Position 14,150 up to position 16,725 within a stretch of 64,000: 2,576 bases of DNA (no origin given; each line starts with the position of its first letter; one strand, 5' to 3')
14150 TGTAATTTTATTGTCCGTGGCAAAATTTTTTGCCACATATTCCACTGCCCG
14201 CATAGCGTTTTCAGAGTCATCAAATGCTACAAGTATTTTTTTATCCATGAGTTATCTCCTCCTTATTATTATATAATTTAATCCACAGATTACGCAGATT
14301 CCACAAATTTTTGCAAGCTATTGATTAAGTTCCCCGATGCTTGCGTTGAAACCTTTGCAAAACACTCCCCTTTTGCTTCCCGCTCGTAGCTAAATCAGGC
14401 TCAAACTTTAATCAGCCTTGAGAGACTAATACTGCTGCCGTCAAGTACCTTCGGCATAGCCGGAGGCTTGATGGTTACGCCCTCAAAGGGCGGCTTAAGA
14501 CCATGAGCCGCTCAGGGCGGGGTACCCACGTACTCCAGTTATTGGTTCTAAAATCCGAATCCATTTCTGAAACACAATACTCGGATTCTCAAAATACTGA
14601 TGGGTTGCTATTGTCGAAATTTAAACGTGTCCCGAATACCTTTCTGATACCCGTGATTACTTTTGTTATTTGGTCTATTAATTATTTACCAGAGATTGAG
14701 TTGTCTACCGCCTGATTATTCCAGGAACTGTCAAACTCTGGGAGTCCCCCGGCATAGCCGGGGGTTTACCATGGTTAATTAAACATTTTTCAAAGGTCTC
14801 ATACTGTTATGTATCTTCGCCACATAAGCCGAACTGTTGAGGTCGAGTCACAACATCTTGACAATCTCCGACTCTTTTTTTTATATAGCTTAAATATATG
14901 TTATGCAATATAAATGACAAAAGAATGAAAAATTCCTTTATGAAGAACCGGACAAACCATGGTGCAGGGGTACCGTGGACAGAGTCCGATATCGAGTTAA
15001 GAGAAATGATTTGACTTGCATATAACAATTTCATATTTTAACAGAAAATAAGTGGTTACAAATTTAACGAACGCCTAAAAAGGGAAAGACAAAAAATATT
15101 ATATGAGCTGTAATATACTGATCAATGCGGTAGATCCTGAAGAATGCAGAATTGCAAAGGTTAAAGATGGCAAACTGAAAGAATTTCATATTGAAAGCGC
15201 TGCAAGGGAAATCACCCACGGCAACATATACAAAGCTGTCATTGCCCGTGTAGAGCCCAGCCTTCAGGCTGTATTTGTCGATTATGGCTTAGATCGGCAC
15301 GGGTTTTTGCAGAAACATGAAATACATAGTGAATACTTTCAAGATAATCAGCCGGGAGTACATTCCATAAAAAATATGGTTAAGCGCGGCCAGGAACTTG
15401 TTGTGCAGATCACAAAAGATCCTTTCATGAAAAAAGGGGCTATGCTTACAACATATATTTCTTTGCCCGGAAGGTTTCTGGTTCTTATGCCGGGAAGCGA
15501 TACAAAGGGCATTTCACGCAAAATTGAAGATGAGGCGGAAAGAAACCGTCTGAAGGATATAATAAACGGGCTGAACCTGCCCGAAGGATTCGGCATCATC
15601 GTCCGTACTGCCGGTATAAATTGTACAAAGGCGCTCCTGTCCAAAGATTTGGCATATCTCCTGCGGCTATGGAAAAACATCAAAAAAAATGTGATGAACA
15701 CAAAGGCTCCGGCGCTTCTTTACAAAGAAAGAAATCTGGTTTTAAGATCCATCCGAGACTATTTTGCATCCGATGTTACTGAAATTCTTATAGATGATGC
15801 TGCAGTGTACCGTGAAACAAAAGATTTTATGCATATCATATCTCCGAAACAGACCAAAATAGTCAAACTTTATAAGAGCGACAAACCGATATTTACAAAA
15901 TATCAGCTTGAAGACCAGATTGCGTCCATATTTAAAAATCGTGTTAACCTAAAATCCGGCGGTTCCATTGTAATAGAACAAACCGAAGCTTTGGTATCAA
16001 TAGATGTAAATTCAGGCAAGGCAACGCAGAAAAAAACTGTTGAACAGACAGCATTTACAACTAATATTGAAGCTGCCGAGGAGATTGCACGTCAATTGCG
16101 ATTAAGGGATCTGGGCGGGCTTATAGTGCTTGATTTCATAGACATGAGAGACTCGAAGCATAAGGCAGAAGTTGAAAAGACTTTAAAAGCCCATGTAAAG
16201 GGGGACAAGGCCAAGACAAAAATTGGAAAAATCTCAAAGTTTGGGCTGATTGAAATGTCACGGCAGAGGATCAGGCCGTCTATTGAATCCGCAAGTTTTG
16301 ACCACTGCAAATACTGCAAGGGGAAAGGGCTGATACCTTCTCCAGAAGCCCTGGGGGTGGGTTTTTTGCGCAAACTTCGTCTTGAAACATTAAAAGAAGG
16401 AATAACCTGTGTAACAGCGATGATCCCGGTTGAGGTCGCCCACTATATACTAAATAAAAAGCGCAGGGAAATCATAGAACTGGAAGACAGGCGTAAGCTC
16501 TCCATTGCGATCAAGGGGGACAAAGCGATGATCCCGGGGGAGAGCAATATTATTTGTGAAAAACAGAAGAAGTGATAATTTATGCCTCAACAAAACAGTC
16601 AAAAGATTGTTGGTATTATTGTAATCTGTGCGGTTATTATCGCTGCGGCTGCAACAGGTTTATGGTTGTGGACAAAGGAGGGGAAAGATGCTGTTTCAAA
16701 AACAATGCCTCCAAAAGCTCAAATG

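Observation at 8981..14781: Two copies of a 0.32-kb non-coding element with same-strand sub-terminal hairpins bracket a 5.1-kb segment (PATE-like or structured RNA)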

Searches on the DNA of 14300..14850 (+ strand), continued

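Call 57: search_rna_families(source=window, start=14300, end=14850, threshold=evalue, max_evalue=10)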
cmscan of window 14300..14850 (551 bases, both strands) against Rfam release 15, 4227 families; matches with E-value up to 10: 2.
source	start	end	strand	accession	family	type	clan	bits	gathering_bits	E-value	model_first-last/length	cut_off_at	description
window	14536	14599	+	RF00607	SNORD98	Gene; snRNA; snoRNA; CD-box;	-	20.4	50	0.23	1-65/65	no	Small nucleolar RNA SNORD98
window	14746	14764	-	RF01405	STnc490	Gene; sRNA;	-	13.8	56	3.5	3-21/124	no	STnc490 Hfq binding RNA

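Call 59: search_dna_similar(query=L007:3400-4080:+, collection=plasmids, mode=distant, max_rows=40, rows=spread)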
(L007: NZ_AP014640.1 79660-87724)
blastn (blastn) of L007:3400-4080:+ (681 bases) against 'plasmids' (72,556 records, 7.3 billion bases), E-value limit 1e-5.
Records with a match: 27; places in all: 36; records where one place covers at least 80% of the query: 5.
Best place of each record, by identity: >=99% 4; 80-90% 5; 60-80% 18.
By first word of the organism name: Rhizobium 7; Leptolyngbya 4; Azotobacter 2; Methylosinus 2; Sinorhizobium 2; Enterococcus 2; Acidovorax 1; Achromobacter 1; Methylorubrum 1; Pseudodesulfovibrio 1; and 4 more.
By predicted mobility (MOB-suite, as given by PLSDB): non-mobilizable 16; conjugative 7; mobilizable 4.
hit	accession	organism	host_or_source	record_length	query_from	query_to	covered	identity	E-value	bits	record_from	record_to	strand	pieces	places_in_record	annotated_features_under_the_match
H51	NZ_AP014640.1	Leptolyngbya boryana IAM M-101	-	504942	1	681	100%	100.0%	0e+0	1229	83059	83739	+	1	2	tnpA: IS200/IS605 family transposase | hypothetical protein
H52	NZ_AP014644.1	Leptolyngbya boryana dg5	-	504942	1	681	100%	100.0%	0e+0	1229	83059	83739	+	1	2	tnpA: IS200/IS605 family transposase | hypothetical protein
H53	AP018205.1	Leptolyngbya boryana NIES-2135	-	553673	1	681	100%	100.0%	0e+0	1229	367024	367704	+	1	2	transposase | hypothetical protein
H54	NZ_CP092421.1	Leptolyngbya boryana IU 594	-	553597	1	681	100%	100.0%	0e+0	1229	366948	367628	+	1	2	tnpA: IS200/IS605 family transposase | hypothetical protein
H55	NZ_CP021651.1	Acidovorax sp. T1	-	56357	26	663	94%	66.7%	2e-39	171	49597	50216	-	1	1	tnpA: IS200/IS605 family transposase | benzaldehyde dehydrogenase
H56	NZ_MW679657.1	Achromobacter sp.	-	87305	135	534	59%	73.4%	1e-60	242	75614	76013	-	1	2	tnpA: IS200/IS605 family transposase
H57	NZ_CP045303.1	Azotobacter salinestris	cell culture,soil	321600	151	548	58%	69.5%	1e-35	158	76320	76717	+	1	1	tnpA: IS200/IS605 family transposase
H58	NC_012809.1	Methylorubrum extorquens AM1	-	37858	130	533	59%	68.3%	5e-34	152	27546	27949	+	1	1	tnpA: IS200/IS605-like element ISMex34 family transposase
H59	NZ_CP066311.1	Azotobacter chroococcum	single,soil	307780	25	396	55%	67.7%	1e-21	112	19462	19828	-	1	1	none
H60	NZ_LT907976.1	Pseudodesulfovibrio profundus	-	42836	33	390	53%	65.8%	4e-16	94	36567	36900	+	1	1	tnpA: IS200/IS605 family transposase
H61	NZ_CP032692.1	Rhizobium sp. CCGE532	Phaseolus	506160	130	411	41%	69.0%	6e-20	105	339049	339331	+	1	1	tnpA: IS200/IS605 family transposase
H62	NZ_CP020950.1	Rhizobium sp. CIAT894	-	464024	130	411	41%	67.8%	1e-16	95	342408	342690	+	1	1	tnpA: IS200/IS605 family transposase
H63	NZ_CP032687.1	Rhizobium sp. CCGE531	Phaseolus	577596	139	411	40%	68.6%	3e-18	100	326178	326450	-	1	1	tnpA: IS200/IS605 family transposase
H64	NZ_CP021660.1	Candidatus Fukatsuia symbiotica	Acyrthosiphon pisum,cell culture,cell ...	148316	289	560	40%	68.4%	3e-18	100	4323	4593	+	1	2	tnpA: IS200/IS605 family transposase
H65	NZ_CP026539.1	Solidesulfovibrio carbinolicus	-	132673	403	653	37%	68.0%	1e-10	75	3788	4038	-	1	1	none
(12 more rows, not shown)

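Call 60: get_annotated_region(hit=H55, flank=1500)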
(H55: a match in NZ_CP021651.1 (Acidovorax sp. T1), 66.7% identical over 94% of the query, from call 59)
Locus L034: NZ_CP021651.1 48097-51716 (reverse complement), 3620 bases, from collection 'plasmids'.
description: Acidovorax sp. T1 plasmid p3-T1, complete sequence
organism: Acidovorax sp. T1 (NCBI taxid 1858609)
taxonomy: Bacteria; Pseudomonadota; Betaproteobacteria; Burkholderiales; Comamonadaceae; Acidovorax; Acidovorax sp. T1
host: -; source: -; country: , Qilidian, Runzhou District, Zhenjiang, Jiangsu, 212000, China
typing (MOB-suite, as given by PLSDB): mobilizable; replicon IncP; relaxase MOBP
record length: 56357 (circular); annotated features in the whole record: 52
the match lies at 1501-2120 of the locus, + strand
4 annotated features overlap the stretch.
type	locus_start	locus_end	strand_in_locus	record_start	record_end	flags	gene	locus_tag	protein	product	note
CDS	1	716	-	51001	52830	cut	-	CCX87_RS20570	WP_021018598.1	sigma-54-dependent Fis family transcriptional regulator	-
CDS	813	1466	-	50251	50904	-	-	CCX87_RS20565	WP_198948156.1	transporter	-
CDS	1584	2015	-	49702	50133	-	tnpA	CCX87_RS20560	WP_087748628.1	IS200/IS605 family transposase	-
CDS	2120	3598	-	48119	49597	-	-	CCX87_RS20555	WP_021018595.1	benzaldehyde dehydrogenase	-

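Call 61: get_annotated_region(hit=H57, flank=1500)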
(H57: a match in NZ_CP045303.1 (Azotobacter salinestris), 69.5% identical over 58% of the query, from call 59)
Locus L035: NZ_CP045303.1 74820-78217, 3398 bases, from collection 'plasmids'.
description: Azotobacter salinestris strain KACC 13899 plasmid unnamed1, complete sequence
organism: Azotobacter salinestris (NCBI taxid 69964)
taxonomy: Bacteria; Pseudomonadota; Gammaproteobacteria; Pseudomonadales; Pseudomonadaceae; Azotobacter; Azotobacter salinestris
host: -; source: cell culture,soil; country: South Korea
typing (MOB-suite, as given by PLSDB): conjugative; replicon rep_cluster_1301; relaxase MOBH; mating-pair formation MPF_F
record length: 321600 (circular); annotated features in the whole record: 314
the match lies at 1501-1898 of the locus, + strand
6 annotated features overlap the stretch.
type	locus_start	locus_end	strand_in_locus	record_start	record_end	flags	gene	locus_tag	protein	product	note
CDS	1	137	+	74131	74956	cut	-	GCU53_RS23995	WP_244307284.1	IS5 family transposase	-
CDS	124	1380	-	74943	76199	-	-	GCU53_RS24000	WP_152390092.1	IS701 family transposase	-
CDS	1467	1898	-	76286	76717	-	tnpA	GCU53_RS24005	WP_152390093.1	IS200/IS605 family transposase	-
CDS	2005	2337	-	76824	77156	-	-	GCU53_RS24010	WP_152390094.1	DUF2790 domain-containing protein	-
CDS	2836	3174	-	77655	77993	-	-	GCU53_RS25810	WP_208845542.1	hypothetical protein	-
CDS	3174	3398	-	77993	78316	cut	-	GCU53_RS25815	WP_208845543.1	hypothetical protein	-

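Call 62: get_annotated_region(hit=H60, flank=1500)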
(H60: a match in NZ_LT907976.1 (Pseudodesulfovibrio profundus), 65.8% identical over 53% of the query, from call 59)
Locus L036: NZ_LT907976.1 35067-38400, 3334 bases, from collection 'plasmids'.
description: Pseudodesulfovibrio profundus strain 500-1 plasmid paDPRO, complete sequence
organism: Pseudodesulfovibrio profundus (NCBI taxid 57320)
taxonomy: Bacteria; Thermodesulfobacteriota; Desulfovibrionia; Desulfovibrionales; Desulfovibrionaceae; Pseudodesulfovibrio; Pseudodesulfovibrio profundus
host: -; source: -; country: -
typing (MOB-suite, as given by PLSDB): non-mobilizable
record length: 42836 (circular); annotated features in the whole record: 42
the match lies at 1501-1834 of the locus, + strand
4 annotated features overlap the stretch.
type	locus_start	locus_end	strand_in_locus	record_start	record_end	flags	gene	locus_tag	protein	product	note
CDS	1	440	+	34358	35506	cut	-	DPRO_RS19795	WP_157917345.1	IS4 family transposase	-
CDS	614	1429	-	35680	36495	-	-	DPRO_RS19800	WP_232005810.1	metallophosphoesterase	-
CDS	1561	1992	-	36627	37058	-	tnpA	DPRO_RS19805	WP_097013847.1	IS200/IS605 family transposase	-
CDS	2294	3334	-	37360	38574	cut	-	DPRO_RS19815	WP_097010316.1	ISL3 family transposase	-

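Call 63: get_annotated_region(hit=H59, flank=1500)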
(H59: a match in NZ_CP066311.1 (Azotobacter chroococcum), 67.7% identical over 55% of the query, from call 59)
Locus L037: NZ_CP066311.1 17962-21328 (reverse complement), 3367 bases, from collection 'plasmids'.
description: Azotobacter chroococcum strain HR1 plasmid unnamed1, complete sequence
organism: Azotobacter chroococcum (NCBI taxid 353)
taxonomy: Bacteria; Pseudomonadota; Gammaproteobacteria; Pseudomonadales; Pseudomonadaceae; Azotobacter; Azotobacter chroococcum
host: -; source: single,soil; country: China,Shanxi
typing (MOB-suite, as given by PLSDB): non-mobilizable
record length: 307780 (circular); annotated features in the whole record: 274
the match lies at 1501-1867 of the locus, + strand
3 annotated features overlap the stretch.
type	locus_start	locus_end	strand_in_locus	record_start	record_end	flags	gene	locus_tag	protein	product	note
CDS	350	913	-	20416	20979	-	-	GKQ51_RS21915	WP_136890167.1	GNAT family N-acetyltransferase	-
CDS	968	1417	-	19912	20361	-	-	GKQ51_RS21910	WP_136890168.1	GNAT family N-acetyltransferase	-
CDS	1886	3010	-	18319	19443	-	-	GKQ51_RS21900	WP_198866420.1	ISAs1 family transposase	-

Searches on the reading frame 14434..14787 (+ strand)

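Call 80: search_protein_families(library=pfam, proteins=[L007:3513-3947:-, L010:3515-3946:-, L036:1561-1992:-, L007:4084-5319:-], max_evalue=0.001)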
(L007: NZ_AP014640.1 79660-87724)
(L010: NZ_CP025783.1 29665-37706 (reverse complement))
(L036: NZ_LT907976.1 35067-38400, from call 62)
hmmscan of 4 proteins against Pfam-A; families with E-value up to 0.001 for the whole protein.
L007:3513-3947:- (144 aa): 1 family
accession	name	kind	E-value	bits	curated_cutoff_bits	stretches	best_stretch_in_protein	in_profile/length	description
PF01797.21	Y1_Tnp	-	6.9e-41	139.6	23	1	11-129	2-121/121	Transposase IS200 like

L010:3515-3946:- (143 aa): 1 family
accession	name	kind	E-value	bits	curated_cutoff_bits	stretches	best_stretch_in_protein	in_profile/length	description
PF01797.21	Y1_Tnp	-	1.4e-36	125.7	23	1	11-129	2-121/121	Transposase IS200 like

L036:1561-1992:- (143 aa): 1 family
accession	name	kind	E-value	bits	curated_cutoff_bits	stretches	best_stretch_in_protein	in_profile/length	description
PF01797.21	Y1_Tnp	-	6.5e-36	123.6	23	1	11-129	2-121/121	Transposase IS200 like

L007:4084-5319:- (411 aa): 0 families

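Call 81: search_protein_families(library=ncbifam, proteins=[L007:3513-3947:-], max_evalue=0.01)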
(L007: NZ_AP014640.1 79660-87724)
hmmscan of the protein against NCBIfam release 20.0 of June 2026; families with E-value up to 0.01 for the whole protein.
L007:3513-3947:- (144 aa): 2 families
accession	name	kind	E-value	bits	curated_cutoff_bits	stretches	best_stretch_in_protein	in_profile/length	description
NF033573.1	transpos_IS200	equivalog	5.9e-45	152.6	55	1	6-127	3-125/126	IS200/IS605 family transposase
NF047646.1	REP_Tyr_transpos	equivalog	1.5e-12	47.7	80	1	27-123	24-122/146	REP-associated tyrosine transposase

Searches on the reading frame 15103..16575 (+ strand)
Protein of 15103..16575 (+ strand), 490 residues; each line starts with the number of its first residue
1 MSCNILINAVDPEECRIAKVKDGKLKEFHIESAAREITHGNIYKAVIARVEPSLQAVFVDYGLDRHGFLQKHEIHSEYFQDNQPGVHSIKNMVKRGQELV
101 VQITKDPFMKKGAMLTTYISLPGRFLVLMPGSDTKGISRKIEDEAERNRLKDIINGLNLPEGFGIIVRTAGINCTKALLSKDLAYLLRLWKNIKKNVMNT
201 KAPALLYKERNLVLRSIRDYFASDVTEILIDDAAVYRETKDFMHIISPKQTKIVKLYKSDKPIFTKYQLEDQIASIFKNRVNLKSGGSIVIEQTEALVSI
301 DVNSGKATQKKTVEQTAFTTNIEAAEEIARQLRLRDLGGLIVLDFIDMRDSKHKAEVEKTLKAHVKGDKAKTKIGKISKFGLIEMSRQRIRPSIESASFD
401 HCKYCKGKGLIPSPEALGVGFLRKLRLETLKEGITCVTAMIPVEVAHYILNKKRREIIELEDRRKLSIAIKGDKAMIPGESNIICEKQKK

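Call 7: search_protein_families(library=pfam, proteins=[window:15103-16575:+], max_evalue=0.01)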
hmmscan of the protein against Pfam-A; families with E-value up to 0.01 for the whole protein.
window:15103-16575:+ (490 aa): 3 families
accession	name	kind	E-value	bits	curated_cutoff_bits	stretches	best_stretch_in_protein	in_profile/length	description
PF10150.14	RNase_E_G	-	2.6e-106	355.4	25.5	1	120-389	1-269/270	Ribonuclease E/G family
PF20833.2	RNase_E_G_Thio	-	1.5e-19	70.3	26.8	1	402-483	2-83/86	RNase E/G, Thioredoxin-like domain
PF00575.29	S1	-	1.1e-05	26.1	22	1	38-105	3-61/74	S1 RNA binding domain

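Call 14: find_encoding_contigs(protein=window:15103-16575:+, flank=10000, max_places=10)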
Protein window:15103-16575:+ (490 aa): no gene with exactly this product is on record in the collection.

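Call 33: find_homologous_proteins(query=window:15103-16575:+, max_evalue=1e-50)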
Query window:15103-16575:+ (490 aa): 8000 proteins with E <= 1e-50 among 8000 candidates; the best 120 are listed.
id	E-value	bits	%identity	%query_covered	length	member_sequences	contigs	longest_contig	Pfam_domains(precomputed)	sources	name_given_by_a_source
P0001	2.3e-294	994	92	100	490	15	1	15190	PF10150.15,PF00575.30,PF20833.3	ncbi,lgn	-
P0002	1.1e-263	893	93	90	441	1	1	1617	PF10150.15,PF20833.3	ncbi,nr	ncbi:MAG: Rne/Rng family ribonuclease, partial [Thermodesulfobacteriota bacterium]|nr:Rne/Rng family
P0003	1.1e-254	863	79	99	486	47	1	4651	PF10150.15,PF00575.30,PF20833.3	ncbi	-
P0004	2.1e-249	846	79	99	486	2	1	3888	PF10150.15,PF00575.30,PF20833.3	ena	-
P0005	4.3e-248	842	77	99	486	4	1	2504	PF10150.15,PF00575.30,PF20833.3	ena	-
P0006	3.1e-244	829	76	99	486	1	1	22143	PF10150.15,PF00575.30,PF20833.3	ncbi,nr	ncbi:MAG: Rne/Rng family ribonuclease [Desulfobacterales bacterium]|nr:Rne/Rng family ribonuclease [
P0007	9.6e-244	827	76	99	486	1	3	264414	PF10150.15,PF00575.30,PF20833.3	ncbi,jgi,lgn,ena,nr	ncbi:MAG TPA: ribonuclease E/G [Anaerolineae bacterium]|nr:ribonuclease E/G [Anaerolineae bacterium]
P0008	2.5e-243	826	77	99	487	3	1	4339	PF10150.15,PF00575.30,PF20833.3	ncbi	-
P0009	4.9e-242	822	75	99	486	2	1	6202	PF10150.15,PF00575.30,PF20833.3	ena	-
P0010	7.8e-242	821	76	99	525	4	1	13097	PF10150.15,PF00575.30,PF20833.3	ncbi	-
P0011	9.3e-242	821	75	99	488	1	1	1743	PF10150.15,PF00575.30,PF20833.3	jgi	jgi:ribonuclease E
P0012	7.8e-241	818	75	99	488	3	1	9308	PF10150.15,PF00575.30,PF20833.3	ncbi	-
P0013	1.2e-240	817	75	99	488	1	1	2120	PF10150.15,PF00575.30,PF20833.3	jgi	-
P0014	3.2e-240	816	76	99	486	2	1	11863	PF10150.15,PF00575.30,PF20833.3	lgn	-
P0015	3.2e-240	816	76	99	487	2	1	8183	PF10150.15,PF00575.30,PF20833.3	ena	-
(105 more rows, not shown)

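Call 34: find_encoding_contigs(protein=P0001, flank=10000, max_places=4)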
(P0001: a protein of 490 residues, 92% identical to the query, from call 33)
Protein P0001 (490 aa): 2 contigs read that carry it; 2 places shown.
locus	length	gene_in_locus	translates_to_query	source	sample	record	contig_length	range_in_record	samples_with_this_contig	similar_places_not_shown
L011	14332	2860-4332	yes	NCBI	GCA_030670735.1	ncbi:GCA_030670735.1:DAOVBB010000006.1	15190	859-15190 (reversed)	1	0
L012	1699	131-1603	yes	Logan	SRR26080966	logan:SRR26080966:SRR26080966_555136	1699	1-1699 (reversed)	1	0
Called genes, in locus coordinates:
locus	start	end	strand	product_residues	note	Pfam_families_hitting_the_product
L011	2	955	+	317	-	?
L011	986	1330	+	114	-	-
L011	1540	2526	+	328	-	PF00056:Ldh_1_N, PF01266:DAO (weak), PF02558:ApbA (faint), PF02866:Ldh_1_C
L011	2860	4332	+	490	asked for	PF00575:S1 (faint), PF10150:RNase_E_G, PF20833:RNase_E_G_Thio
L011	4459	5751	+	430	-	PF00206:Lyase_1, PF10397:ADSL_C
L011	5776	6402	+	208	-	-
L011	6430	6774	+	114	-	PF02699:YajC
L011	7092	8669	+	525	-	PF21760:SecD_1st, PF22599:SecDF_P1_head, PF02355:SecD_SecF_C, PF03176:MMPL (weak)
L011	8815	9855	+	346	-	PF07549:Sec_GG, PF02355:SecD_SecF_C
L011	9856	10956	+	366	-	PF02481:DNA_processg_A, PF18306:LDcluster4 (weak), PF17782:WHD_DprA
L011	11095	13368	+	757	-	PF01751:Toprim, PF01131:Topoisom_bac, PF01396:Zn_ribbon_Top1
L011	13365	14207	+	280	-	PF00753:Lactamase_B, PF23023:Anti-Pycsar_Apyc1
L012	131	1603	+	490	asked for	PF00575:S1 (faint), PF10150:RNase_E_G, PF20833:RNase_E_G_Thio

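Call 35: find_encoding_contigs(protein=P0003, flank=10000, max_places=3)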
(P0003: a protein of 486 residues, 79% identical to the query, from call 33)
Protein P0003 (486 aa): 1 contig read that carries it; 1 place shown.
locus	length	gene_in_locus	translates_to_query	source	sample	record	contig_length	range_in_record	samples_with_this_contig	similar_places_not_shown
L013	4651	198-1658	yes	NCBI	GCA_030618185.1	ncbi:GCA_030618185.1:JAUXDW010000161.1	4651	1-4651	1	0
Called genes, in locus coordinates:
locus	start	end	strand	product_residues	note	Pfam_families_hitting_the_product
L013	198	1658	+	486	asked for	PF00575:S1 (weak), PF10150:RNase_E_G, PF20833:RNase_E_G_Thio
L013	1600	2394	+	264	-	-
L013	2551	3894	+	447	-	PF00206:Lyase_1, PF10397:ADSL_C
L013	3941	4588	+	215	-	-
